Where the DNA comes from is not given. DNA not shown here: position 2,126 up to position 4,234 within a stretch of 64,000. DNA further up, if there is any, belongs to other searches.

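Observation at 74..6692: Five-gene translationally coupled operon mixing envelope proteins with a SAM methyltransferase and a CrtI/HpnE-like flavoprotein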

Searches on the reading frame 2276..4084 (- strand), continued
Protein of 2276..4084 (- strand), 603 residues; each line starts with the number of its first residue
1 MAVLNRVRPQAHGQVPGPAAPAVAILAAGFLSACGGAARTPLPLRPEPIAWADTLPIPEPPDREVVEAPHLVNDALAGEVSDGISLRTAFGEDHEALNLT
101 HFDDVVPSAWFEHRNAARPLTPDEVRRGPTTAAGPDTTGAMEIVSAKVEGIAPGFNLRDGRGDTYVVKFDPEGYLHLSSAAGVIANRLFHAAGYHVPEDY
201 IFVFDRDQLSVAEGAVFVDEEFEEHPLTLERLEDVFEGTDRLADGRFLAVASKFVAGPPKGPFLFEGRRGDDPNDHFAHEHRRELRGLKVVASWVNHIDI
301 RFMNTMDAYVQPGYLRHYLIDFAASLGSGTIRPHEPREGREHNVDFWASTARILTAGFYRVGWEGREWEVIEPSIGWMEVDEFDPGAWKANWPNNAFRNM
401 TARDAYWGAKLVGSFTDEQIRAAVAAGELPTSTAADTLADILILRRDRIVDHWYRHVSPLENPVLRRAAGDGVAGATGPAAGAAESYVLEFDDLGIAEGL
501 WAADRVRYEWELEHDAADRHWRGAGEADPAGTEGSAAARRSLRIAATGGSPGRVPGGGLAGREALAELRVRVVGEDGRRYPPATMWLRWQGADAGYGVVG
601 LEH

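Call 57: search_protein_families(library=pfam, proteins=[P0324, P0363, P0356, P0360, P0390, P0372, P0349, P0301], max_evalue=0.01)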
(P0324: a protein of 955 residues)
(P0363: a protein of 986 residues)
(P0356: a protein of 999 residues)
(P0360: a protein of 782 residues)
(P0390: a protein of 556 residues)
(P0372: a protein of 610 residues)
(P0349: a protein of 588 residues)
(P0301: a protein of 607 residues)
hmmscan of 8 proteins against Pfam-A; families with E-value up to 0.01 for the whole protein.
P0324 (955 aa): 5 families
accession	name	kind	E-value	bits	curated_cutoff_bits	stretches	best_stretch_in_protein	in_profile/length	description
PF00534.26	Glycos_transf_1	-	1.5e-27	96.6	26.4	1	223-386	3-171/172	Glycosyl transferases group 1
PF13692.12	Glyco_trans_1_4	-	5.8e-25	88.7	27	1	235-373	1-142/142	Glycosyl transferases group 1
PF20706.3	GT4-conflict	-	6.6e-07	29.1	26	1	232-396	194-379/385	Family 4 Glycosyltransferase in conflict systems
PF13439.12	Glyco_transf_4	-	1.4e-05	25.6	28.5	1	82-213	52-169/170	Glycosyltransferase Family 4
PF13524.12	Glyco_trans_1_2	-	0.0005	20.5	25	1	296-390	36-131/144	Glycosyl transferase-like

P0363 (986 aa): 1 family
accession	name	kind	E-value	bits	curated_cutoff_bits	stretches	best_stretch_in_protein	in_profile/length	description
PF03219.20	TLC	-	2e-07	30.6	21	1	318-405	392-477/491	TLC ATP/ADP transporter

P0356 (999 aa): 1 family
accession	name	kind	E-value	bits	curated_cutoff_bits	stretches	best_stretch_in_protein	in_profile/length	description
PF01103.29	Omp85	-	2.9e-06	27.5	24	1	822-968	123-295/325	Omp85 superfamily domain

P0360 (782 aa): 1 family
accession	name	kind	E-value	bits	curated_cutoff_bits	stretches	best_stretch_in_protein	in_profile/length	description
PF01569.27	PAP2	-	4.3e-13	49.6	27.2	1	644-754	6-128/130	PAP2 superfamily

P0390 (556 aa): 0 families

P0372 (610 aa): 0 families

P0349 (588 aa): 0 families

P0301 (607 aa): 0 families

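Call 59: find_homologous_proteins(query=A3, max_evalue=1e-10)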
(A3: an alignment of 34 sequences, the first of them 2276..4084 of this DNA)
Query A3 (34 sequences) (603 aa, profile of the alignment): 1531 proteins with E <= 1e-10 among 8000 candidates; the best 120 are listed.
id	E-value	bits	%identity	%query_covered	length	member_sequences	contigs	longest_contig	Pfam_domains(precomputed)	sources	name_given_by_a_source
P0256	3.7e-218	744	40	83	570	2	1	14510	-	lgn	-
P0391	4.2e-215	734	37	90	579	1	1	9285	-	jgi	jgi:hypothetical protein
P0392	2.1e-214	732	39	79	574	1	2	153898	-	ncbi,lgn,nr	ncbi:MAG: hypothetical protein GTO42_02350 [Candidatus Latescibacteria bacterium]|nr:hypothetical pr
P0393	3.8e-214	731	39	76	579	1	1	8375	-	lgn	-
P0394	5.4e-213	727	41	79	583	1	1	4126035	-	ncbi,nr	ncbi:MAG: hypothetical protein JSV33_12345 [bacterium]|nr:MAG: hypothetical protein JSV33_12345 [bac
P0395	1.1e-212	726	39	84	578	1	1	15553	-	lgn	-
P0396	6.5e-212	723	38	81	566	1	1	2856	-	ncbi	ncbi:MAG: hypothetical protein WAN36_11335 [Calditrichia bacterium]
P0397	1.5e-211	722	40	76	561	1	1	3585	-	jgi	-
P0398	2.6e-211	721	39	82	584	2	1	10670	-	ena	-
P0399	4.1e-211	721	36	90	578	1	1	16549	-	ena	-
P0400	1.5e-210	719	37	88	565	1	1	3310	-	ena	-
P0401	2.9e-210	718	39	82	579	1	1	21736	-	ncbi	-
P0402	4.7e-210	717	38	86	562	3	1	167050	-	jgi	-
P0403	9.3e-210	716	36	97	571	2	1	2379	-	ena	-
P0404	1.9e-209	715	40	80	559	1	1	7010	-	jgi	jgi:hypothetical protein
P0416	2.0e-207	708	39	82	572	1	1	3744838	-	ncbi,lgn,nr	ncbi:MAG: hypothetical protein JSU85_03490 [Candidatus Zixiibacteriota bacterium]|nr:MAG: hypothetic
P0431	2.2e-205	702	41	82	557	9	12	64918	-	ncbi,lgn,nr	ncbi:MAG: hypothetical protein HUU32_12490 [Calditrichaceae bacterium]|nr:hypothetical protein [Cald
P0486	2.7e-200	685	39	79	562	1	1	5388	-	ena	-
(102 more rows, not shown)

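Call 60: find_encoding_contigs(protein=P0416, flank=6000, max_places=1)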
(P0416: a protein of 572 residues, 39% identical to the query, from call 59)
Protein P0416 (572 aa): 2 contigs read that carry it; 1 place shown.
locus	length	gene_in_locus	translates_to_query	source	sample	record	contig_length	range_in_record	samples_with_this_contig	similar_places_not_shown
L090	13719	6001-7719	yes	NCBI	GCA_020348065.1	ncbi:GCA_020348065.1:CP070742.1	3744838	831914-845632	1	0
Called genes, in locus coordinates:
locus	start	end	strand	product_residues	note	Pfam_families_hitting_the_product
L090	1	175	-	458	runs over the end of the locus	PF13860:FlgD_ig (weak), PF18962:Por_Secre_tail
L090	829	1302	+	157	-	PF02518:HATPase_c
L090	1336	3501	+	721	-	PF07695:7TMR-DISM_7TM, PF00512:HisKA (weak), PF02518:HATPase_c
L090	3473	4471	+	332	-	PF01569:PAP2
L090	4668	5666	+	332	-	PF01103:Omp85 (weak)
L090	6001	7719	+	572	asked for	-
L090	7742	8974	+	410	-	PF00149:Metallophos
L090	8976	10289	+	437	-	PF07690:MFS_1, PF03219:TLC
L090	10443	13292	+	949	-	PF03219:TLC, PF13646:HEAT_2 (faint)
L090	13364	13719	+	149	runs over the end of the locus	PF00027:cNMP_binding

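Call 61: find_encoding_contigs(protein=P0392, flank=6000, max_places=1)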
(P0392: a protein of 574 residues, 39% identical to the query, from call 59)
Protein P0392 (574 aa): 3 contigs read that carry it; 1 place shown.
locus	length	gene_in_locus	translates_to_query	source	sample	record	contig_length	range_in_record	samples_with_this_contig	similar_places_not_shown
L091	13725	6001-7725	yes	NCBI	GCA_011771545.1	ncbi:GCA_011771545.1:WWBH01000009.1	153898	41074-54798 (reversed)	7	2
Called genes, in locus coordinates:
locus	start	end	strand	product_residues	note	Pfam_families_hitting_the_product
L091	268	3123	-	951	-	PF00246:Peptidase_M14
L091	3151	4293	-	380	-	PF03576:Peptidase_S58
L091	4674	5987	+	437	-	PF01103:Omp85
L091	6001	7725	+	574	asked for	-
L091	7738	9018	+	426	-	PF00149:Metallophos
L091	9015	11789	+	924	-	PF03219:TLC, PF07690:MFS_1 (weak), PF12717:Cnd1 (faint), PF13513:HEAT_EZ (faint), PF18991:DUF5724 (faint), PF01602:Adaptin_N (faint), PF02985:HEAT (faint), PF13646:HEAT_2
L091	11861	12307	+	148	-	PF00027:cNMP_binding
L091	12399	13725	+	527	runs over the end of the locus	PF00989:PAS, PF13188:PAS_8, PF08448:PAS_4, PF13426:PAS_9, PF08447:PAS_3, PF00512:HisKA (weak), PF02518:HATPase_c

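Call 62: find_encoding_contigs(protein=P0431, flank=6000, max_places=1)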
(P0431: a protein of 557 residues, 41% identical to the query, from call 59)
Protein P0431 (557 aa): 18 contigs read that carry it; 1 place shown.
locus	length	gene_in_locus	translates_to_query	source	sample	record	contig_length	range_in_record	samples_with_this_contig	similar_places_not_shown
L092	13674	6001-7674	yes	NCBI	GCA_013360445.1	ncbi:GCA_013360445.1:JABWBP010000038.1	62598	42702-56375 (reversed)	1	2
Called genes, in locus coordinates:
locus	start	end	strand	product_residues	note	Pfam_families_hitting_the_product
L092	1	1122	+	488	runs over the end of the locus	PF00128:Alpha-amylase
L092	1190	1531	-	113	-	PF10387:DUF2442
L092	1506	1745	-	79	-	PF13711:DUF4160 (weak)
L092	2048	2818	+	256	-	PF02405:MlaE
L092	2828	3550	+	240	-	PF00005:ABC_tran, PF13304:AAA_21 (faint)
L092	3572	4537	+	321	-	PF02470:MlaD, PF28544:Helical_needle (faint)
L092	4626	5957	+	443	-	PF01103:Omp85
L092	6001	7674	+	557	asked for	-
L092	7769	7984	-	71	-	-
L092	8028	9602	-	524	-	PF28492:Beta_helix_4 (weak), PF05048:NosD (faint), PF07602:DUF1565, PF13229:Beta_helix, PF03544:TonB_C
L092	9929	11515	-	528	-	PF01293:PEPCK_ATP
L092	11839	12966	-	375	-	PF03977:OAD_beta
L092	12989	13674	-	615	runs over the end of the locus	PF00682:HMGL-like, PF02436:PYC_OADA, PF00364:Biotin_lipoyl, PF25917:BSH_RND (faint)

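Call 68: find_related_loci(query=A5, collection=metagenome_contigs, flank=7000)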
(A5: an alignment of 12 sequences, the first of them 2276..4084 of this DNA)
Query A5 (603 aa) in metagenome_contigs; peptide patterns used: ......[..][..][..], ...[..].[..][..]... (x = any residue, [..] = any of these).
600 stretches matched a pattern (row limit reached: there are more); 570 encode a relative of the query (tblastn E <= 1e-3); the best 80 are kept; 80 distinct loci.
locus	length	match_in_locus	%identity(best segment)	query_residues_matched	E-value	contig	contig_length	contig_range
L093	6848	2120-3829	61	19-603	0e+0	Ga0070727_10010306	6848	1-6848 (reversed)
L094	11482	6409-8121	60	23-603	0e+0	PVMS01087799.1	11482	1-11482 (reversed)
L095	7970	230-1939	56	1-603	0e+0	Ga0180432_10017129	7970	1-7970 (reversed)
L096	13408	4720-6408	58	24-603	0e+0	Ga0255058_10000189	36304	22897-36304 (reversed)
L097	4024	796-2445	58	35-603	0e+0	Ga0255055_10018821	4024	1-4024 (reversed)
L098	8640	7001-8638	58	24-586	0e+0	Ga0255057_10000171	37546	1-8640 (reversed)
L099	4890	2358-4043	58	25-603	0e+0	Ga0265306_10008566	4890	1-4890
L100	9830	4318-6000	57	25-603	0e+0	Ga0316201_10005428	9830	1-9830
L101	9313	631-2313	55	21-603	0e+0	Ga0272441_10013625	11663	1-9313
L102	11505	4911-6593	55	21-603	0e+0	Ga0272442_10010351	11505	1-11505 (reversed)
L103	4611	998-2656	55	24-603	0e+0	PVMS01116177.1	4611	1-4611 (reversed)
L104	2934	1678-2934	67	19-441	0e+0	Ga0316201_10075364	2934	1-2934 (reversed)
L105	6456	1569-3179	55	41-603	0e+0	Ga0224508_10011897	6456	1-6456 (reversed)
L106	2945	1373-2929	58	49-589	0e+0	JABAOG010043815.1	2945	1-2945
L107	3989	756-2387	52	32-603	0e+0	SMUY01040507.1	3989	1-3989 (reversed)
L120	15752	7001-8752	58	1-603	0e+0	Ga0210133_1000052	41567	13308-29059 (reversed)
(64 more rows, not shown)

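Call 75: predict_structure(alignment_id=A4)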
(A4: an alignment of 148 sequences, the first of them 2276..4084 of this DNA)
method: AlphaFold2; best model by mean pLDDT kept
length: 603 residues; sequences in the alignment: 148
mean_pLDDT: 92.3   pTM: 0.92
mean pLDDT of the five models: 92.3, 91.2, 91.2, 91.0, 90.9
residues with pLDDT >= 90: 495; 70-90: 67; 50-70: 34; < 50: 7
segments of 3 or more residues with pLDDT < 50: 8-10
pLDDT, mean of each block of 10 residues (from residue 1): 49 61 87 71 93 96 94 89 83 89 97 97 98 96 90 94 97 97 99 98 97 95 94 94 98 98 97 97 98 98 97 98 97 96 94 95 92 97 97 95 98 98 98 98 98 98 92 54 83 97 97 96 95 78 87 84 97 97 98 94 97
secondary structure, 60 per line:
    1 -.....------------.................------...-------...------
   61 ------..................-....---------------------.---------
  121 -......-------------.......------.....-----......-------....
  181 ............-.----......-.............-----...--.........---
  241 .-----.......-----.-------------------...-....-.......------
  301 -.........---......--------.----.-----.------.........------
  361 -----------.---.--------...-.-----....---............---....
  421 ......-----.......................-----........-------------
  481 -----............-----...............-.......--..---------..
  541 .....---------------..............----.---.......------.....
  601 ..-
elements in order: H2-6 H19-35 H67-84 H86-89 H122-127 E141-147 E154-158 E164-169 H177-192 E199-204 E209-218 E224-226 H229-237 E247-253 H283-286 H288-294 E305-310 E314-319 H346-354 H395-398 H402-413 H417-426 H432-454 E460-467 E486-493 H494-497 E506-514 E519-525 E539-545 H561-564 E565-574 E583-589 E596-602

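Call 78: fold_search(model_id=the predicted structure, library=pdb)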
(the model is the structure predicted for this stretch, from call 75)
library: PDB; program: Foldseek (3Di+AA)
matches with E <= 10: 876; with E <= 0.001: 3
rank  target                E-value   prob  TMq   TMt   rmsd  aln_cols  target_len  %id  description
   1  4kqb_A                3.2e-04  0.96  0.20  0.27  19.8       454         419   12  crystal structure of the Golgi casein kinase with Mn/ADP bound (released 2013-06-26)
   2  4kqb_B                5.1e-04  0.99  0.25  0.34  18.4       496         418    8  crystal structure of the Golgi casein kinase with Mn/ADP bound (released 2013-06-26)
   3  5wrr_B                1.0e-03  0.98  0.26  0.33  20.8       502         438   11  Crystal structure of Fam20A (released 2017-05-03)
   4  4kqa_C                1.5e-03  0.97  0.26  0.35  18.1       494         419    8  Crystal structure of the golgi casein kinase (released 2013-06-26)
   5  3akl_C                1.6e-03  1.00  0.28  0.55   9.4       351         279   11  Crystal structure of A Helicobacter pylori proinflammatory kinase CtkA (released 2010-12-01)
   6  4kqa_D                1.6e-03  0.97  0.26  0.35  19.1       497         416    9  Crystal structure of the golgi casein kinase (released 2013-06-26)
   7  5wrs_B                1.6e-03  0.97  0.26  0.34  20.5       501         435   10  Crystal Structure of Fam20A in complex with ATP (released 2017-05-03)
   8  4kqa_B                1.6e-03  0.97  0.20  0.26  15.1       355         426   12  Crystal structure of the golgi casein kinase (released 2013-06-26)
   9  3akl_A                2.0e-03  1.00  0.29  0.56   9.2       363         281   11  Crystal structure of A Helicobacter pylori proinflammatory kinase CtkA (released 2010-12-01)
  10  3akk_C                2.1e-03  1.00  0.28  0.55   9.8       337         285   12  Crystal structure of A Helicobacter pylori proinflammatory kinase CtkA (released 2010-12-01)
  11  3akj_A                3.3e-03  1.00  0.27  0.54  10.1       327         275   12  Crystal structure of A Helicobacter pylori proinflammatory kinase CtkA (released 2010-12-01)
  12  5yh0_D                3.7e-03  0.98  0.25  0.37  10.2       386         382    8  The structure of DrFam20C1 (released 2018-04-11)
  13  5yh0_B                4.1e-03  0.99  0.22  0.32  13.4       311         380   12  The structure of DrFam20C1 (released 2018-04-11)
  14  5yh0_J                4.5e-03  0.99  0.27  0.39   9.6       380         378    8  The structure of DrFam20C1 (released 2018-04-11)
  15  5yh0_H                5.6e-03  1.00  0.19  0.29  10.2       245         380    9  The structure of DrFam20C1 (released 2018-04-11)
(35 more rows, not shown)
